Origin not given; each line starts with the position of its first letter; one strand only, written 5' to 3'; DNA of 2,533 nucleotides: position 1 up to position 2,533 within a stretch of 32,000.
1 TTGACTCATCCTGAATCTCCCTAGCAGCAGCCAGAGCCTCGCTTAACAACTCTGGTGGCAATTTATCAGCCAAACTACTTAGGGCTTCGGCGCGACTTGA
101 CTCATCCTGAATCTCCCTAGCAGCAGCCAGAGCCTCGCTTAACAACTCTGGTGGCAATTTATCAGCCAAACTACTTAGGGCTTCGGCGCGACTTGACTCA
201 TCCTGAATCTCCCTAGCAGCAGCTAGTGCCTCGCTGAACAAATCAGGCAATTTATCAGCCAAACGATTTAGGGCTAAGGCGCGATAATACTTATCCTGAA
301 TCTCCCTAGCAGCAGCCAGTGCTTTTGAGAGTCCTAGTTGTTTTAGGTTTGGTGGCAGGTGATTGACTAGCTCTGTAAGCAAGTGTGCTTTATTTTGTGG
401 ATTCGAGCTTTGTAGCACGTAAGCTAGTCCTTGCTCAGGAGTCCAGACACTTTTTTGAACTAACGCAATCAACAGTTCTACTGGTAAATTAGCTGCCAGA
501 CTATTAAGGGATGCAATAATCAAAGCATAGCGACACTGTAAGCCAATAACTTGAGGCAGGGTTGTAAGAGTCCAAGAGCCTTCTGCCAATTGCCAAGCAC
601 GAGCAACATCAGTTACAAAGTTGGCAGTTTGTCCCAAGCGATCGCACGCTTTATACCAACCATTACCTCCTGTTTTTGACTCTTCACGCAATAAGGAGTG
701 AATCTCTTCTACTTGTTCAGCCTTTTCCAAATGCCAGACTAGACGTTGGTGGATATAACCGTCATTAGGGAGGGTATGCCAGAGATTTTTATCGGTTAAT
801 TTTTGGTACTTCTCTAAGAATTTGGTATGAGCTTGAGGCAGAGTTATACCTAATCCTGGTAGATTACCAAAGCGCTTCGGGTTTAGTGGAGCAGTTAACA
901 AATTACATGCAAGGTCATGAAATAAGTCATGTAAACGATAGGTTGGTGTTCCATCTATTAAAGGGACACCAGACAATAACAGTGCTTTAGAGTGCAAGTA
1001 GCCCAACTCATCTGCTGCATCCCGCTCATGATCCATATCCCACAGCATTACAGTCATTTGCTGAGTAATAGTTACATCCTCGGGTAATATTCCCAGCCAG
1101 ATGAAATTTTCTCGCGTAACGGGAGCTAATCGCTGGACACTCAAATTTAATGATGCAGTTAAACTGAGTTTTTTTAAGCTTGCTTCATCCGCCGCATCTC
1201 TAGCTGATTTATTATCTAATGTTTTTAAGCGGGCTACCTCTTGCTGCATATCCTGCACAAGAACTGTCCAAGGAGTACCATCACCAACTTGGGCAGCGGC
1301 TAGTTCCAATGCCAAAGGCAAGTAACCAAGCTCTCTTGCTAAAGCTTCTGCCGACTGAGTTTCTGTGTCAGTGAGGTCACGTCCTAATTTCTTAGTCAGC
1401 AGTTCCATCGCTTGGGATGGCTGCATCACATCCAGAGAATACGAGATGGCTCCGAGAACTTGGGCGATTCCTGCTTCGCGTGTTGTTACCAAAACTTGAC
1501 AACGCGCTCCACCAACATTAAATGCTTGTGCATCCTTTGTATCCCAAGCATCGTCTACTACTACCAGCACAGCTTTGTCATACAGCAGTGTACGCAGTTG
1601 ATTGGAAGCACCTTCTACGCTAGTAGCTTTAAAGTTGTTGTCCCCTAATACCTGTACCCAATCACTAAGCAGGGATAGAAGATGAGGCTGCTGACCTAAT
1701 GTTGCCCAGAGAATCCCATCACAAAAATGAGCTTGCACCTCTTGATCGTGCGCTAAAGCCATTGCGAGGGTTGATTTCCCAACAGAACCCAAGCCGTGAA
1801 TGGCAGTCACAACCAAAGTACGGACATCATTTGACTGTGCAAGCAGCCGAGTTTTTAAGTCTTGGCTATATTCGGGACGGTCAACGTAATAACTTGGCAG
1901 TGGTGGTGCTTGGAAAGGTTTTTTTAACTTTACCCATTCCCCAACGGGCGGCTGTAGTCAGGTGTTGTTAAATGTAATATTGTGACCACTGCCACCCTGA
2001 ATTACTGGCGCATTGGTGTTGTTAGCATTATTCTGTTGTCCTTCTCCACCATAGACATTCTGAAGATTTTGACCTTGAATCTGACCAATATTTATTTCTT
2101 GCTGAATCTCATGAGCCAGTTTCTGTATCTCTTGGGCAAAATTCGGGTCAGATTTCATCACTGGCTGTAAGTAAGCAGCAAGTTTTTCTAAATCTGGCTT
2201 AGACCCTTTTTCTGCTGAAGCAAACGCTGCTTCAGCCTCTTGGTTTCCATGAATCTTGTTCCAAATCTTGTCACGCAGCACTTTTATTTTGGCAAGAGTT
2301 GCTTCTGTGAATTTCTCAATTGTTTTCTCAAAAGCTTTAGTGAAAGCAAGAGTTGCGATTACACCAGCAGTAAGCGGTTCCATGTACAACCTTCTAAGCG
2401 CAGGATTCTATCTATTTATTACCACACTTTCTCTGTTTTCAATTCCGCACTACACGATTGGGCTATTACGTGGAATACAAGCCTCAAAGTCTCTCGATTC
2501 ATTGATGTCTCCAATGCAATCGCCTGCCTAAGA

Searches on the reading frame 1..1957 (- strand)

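Call 7: search_protein_families(library=pfam, proteins=[window:1-1957:-], max_evalue=0.01)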
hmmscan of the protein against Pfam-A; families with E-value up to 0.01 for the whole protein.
window:1-1957:- (652 aa): 4 families
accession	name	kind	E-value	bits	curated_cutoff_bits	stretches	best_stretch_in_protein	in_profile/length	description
PF00931.28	NB-ARC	-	1.4e-22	80.7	23.5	1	35-222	9-203/248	NB-ARC domain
PF17908.6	APAF1_C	-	4.6e-06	27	22.8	1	373-423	1-52/135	APAF-1 helical domain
PF13006.12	Nterm_IS4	-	0.0039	17.8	25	0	593-616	3-26/95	Insertion element 4 transposase N-terminal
PF00620.32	RhoGAP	-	0.0057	17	24.5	0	594-636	64-106/148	RhoGAP domain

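Call 62: search_protein_families(library=padloc, proteins=[window:1-1957:-], max_evalue=0.01)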
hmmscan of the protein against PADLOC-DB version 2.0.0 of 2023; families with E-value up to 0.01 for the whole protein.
window:1-1957:- (652 aa): 1 family
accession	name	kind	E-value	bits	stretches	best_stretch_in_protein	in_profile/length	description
PDLC01641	Cmr5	-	0.0026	16.3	0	524-574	22-71/109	CAS-III-B; effector_SS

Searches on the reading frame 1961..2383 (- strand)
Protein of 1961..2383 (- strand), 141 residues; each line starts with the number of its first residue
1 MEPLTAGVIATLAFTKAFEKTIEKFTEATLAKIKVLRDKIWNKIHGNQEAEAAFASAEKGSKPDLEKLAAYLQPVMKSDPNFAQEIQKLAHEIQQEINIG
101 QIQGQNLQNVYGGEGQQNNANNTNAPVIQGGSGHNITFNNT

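Call 7: search_protein_families(library=pfam, proteins=[window:1961-2380:-], max_evalue=0.01)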
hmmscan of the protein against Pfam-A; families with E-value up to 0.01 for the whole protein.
window:1961-2380:- (140 aa): 0 families

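Call 54: find_related_loci(query=A4, collection=metagenome_contigs, flank=2500)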
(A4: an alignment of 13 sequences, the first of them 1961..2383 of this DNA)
Query A4 (141 aa) in metagenome_contigs; peptide patterns used: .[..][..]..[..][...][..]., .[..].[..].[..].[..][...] (x = any residue, [..] = any of these).
566 stretches matched a pattern; 13 encode a relative of the query (tblastn E <= 1e-3); 13 distinct loci.
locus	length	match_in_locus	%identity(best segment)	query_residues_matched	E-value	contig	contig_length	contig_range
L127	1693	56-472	86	1-139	8e-74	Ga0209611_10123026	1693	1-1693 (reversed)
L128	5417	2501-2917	78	1-139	8e-70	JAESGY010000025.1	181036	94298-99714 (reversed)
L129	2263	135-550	81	1-139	8e-63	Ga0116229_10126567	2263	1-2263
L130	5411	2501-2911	63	1-139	1e-54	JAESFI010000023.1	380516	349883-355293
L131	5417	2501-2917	71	1-139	1e-54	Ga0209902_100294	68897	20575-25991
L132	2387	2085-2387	82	1-99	2e-50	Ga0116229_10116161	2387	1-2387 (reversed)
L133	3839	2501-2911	64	1-139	3e-55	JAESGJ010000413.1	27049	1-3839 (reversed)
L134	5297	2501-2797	62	1-103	7e-38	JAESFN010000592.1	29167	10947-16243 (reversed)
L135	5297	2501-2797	63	1-103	5e-38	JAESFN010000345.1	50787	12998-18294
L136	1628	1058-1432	51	1-134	9e-37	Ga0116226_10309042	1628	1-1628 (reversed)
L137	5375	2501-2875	51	1-134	3e-34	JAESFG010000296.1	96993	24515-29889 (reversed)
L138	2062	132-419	53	1-94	2e-28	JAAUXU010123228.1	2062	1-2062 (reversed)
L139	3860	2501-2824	44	20-124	5e-19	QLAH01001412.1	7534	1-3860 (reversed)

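Call 62: search_protein_families(library=padloc, proteins=[window:1961-2383:-], max_evalue=0.01)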
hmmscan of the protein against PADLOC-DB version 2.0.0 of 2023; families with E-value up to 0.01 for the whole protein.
window:1961-2383:- (141 aa): 0 families
